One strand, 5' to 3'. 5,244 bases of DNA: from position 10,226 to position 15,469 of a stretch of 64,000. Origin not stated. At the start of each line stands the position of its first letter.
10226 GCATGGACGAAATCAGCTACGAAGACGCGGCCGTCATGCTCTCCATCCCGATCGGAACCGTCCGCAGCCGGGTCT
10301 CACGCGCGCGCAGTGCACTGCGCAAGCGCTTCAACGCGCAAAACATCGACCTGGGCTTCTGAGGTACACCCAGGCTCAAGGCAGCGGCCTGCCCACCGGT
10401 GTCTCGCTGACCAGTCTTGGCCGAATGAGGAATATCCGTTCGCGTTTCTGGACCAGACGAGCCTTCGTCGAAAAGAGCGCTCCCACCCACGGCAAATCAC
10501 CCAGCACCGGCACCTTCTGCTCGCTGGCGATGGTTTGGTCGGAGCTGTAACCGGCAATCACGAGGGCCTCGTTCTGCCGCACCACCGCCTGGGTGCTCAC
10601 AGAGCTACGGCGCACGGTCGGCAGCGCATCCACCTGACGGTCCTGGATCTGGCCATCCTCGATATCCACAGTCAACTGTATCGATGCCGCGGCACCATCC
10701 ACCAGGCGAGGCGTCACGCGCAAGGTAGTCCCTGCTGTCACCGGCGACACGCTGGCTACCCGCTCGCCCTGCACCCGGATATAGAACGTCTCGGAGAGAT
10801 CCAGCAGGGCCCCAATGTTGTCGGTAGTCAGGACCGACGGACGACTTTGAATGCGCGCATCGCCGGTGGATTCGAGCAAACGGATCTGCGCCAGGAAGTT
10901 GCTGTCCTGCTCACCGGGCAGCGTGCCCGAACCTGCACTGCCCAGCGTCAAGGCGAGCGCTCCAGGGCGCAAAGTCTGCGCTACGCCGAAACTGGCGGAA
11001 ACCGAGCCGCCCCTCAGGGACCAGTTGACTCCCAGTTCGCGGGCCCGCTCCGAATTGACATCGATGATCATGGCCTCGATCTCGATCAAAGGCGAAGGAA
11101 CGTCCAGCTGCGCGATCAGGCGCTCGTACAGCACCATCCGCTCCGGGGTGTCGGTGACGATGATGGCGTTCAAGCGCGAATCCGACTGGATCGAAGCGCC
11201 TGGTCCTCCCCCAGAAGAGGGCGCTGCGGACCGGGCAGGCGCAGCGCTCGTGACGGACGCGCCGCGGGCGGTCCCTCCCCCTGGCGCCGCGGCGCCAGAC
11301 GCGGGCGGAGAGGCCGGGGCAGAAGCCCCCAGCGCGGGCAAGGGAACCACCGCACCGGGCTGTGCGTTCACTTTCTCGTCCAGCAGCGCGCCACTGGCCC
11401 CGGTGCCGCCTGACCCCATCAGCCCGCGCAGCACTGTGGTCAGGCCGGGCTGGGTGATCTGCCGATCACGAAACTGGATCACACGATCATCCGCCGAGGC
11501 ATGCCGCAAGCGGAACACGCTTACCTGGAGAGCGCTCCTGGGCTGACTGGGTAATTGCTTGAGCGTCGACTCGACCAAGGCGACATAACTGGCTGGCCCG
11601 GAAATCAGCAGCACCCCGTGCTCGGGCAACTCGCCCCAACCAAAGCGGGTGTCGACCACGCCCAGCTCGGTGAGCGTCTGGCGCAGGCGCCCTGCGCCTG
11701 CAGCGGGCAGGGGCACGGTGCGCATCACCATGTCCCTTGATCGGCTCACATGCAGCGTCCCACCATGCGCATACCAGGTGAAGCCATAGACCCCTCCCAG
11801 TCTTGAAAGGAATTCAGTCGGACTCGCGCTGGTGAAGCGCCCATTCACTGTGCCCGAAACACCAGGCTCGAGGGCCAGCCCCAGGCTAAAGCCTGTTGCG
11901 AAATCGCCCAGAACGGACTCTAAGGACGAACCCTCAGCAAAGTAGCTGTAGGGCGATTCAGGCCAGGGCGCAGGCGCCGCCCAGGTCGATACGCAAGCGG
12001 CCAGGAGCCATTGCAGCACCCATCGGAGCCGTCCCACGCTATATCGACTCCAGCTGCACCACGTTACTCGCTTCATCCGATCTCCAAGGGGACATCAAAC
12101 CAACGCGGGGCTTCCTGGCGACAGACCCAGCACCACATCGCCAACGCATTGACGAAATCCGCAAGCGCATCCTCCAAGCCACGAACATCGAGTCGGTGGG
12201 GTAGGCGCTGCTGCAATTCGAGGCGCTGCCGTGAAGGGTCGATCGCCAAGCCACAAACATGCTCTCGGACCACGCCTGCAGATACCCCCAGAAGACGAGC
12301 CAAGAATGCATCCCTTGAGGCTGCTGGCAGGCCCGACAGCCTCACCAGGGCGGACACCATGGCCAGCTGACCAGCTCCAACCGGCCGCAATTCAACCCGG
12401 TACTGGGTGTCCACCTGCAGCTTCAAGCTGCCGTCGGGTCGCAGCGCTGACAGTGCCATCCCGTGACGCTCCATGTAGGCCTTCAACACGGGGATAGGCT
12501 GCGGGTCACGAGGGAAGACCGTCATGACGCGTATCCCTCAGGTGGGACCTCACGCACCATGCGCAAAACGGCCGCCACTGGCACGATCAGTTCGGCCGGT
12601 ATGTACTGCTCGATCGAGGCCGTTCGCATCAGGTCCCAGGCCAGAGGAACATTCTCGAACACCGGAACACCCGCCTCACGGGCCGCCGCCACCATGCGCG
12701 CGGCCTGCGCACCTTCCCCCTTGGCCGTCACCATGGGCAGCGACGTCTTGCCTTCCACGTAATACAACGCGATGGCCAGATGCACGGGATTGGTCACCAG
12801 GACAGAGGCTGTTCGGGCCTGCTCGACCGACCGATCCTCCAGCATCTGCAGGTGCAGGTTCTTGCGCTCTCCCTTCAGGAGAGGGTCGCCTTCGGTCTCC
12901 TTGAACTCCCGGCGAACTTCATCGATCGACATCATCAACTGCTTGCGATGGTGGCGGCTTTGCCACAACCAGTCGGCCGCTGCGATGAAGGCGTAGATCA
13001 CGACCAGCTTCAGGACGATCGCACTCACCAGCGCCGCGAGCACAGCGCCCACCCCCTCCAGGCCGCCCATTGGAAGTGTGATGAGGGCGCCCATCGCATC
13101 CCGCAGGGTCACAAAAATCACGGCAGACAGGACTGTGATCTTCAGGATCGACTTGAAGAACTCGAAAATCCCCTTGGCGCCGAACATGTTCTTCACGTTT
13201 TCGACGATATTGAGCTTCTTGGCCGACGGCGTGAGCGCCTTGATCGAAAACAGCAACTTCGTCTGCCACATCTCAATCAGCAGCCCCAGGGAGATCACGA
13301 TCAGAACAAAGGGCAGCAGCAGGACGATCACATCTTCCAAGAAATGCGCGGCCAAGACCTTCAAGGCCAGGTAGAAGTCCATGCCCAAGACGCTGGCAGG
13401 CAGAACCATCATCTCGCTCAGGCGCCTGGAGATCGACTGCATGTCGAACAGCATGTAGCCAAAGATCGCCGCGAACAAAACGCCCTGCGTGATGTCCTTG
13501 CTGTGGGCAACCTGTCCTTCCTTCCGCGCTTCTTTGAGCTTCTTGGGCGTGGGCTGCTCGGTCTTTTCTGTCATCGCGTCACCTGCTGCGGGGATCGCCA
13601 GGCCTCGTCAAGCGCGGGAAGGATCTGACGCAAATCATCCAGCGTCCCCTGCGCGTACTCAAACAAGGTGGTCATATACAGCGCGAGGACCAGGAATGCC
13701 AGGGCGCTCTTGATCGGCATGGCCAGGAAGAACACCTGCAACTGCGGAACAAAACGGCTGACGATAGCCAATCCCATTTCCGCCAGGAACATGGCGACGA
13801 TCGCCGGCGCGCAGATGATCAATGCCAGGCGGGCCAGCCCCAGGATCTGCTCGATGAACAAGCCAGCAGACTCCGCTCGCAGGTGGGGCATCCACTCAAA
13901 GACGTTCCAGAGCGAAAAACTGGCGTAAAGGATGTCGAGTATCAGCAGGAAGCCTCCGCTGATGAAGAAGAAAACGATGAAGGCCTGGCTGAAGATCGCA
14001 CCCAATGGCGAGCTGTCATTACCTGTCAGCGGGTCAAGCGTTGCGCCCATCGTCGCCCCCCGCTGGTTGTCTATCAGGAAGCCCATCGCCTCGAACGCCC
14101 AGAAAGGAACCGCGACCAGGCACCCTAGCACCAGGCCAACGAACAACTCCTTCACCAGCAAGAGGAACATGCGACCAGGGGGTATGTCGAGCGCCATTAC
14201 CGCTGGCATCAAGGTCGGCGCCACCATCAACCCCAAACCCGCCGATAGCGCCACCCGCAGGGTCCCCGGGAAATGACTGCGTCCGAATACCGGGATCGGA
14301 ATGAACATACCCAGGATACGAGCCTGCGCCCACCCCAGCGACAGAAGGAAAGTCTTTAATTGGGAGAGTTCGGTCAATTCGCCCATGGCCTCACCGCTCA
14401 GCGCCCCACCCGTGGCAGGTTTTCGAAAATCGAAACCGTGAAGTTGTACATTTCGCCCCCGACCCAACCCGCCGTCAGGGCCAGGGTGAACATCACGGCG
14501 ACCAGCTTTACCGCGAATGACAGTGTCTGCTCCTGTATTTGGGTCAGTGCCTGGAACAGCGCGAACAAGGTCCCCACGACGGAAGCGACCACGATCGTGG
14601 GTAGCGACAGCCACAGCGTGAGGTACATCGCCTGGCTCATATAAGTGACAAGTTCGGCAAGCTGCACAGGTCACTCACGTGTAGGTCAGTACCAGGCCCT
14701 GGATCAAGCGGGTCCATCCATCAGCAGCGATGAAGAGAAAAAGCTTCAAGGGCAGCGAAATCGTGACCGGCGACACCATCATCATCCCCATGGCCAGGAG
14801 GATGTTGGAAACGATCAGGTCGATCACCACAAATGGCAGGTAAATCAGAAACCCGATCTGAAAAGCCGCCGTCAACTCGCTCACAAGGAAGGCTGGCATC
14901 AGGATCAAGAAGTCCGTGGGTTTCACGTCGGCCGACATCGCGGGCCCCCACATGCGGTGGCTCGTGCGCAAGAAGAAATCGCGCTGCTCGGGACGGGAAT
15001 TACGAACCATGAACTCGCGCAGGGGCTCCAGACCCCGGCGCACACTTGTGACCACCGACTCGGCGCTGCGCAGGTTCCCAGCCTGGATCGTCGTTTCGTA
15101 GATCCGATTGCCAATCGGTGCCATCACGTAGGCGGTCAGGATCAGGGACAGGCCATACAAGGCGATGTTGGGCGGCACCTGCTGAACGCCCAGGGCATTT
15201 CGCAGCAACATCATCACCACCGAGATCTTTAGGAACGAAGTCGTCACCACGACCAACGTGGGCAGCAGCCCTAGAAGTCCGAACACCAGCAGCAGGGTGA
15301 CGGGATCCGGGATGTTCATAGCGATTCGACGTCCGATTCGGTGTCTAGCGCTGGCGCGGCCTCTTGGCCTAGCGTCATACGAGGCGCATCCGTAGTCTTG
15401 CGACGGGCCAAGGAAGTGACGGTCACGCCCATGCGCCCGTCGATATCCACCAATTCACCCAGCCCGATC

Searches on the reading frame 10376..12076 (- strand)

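Call 9: search_protein_families(library=pfam, proteins=[window:10376-12076:-], max_evalue=0.01)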
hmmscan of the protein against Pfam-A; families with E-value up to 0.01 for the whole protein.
window:10376-12076:- (566 aa): 2 families
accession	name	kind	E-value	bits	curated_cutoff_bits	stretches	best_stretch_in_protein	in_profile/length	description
PF00263.26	Secretin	-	3.1e-35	121.7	27.5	1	401-556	2-168/169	Bacterial type II and III secretion system protein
PF03958.22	Secretin_N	-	2.9e-26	91.9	28.2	2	185-329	1-68/69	Bacterial type II/III secretion system short domain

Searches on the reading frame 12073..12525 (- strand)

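Call 9: search_protein_families(library=pfam, proteins=[window:12073-12525:-], max_evalue=0.01)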
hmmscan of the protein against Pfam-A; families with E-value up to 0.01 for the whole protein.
window:12073-12525:- (150 aa): 1 family
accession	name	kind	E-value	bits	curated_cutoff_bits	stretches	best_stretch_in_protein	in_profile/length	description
PF05932.18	CesT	-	2.8e-07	31.1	22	1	32-131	21-118/119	Tir chaperone protein (CesT) family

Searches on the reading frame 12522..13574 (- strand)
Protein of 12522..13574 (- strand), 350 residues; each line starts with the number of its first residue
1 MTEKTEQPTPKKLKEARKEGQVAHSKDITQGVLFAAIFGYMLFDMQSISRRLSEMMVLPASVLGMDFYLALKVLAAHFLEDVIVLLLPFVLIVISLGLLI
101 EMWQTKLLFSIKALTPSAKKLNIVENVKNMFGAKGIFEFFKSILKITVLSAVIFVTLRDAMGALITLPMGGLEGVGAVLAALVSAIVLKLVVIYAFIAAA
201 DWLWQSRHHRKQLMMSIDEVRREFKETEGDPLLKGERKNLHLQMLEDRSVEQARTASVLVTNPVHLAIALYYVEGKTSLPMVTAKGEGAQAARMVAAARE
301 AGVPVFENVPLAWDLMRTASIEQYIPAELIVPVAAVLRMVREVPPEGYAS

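Call 10: search_protein_families(library=pfam, proteins=[window:12522-13574:-], max_evalue=0.01)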
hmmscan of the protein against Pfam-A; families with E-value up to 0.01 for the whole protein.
window:12522-13574:- (350 aa): 1 family
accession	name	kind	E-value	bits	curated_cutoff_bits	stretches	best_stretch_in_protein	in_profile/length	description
PF01312.24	Bac_export_2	-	1.5e-98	330.6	24.4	1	3-340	2-335/335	FlhB HrpN YscU SpaS Family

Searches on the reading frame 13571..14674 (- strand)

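Call 10: search_protein_families(library=pfam, proteins=[window:13571-14674:-], max_evalue=0.01)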
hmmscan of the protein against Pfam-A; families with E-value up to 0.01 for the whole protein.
window:13571-14674:- (367 aa): 1 family
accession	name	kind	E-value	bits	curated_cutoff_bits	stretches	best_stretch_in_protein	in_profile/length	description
PF01311.25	Bac_export_1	-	1e-53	182.8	27.8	1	111-346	2-228/230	Bacterial export proteins, family 1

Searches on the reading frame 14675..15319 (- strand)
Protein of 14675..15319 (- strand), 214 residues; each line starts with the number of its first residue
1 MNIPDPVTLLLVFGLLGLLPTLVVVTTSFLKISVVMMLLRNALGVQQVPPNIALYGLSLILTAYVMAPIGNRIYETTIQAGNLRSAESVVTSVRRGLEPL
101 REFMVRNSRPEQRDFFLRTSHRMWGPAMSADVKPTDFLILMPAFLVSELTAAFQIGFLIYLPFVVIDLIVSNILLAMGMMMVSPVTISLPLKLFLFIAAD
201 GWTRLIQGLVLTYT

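Call 10: search_protein_families(library=pfam, proteins=[window:14675-15319:-], max_evalue=0.01)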
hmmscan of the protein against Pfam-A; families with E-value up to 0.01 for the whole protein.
window:14675-15319:- (214 aa): 1 family
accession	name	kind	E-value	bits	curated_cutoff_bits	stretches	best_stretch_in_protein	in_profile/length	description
PF00813.25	FliP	-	2.6e-68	230.2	26.9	1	14-209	3-191/191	FliP family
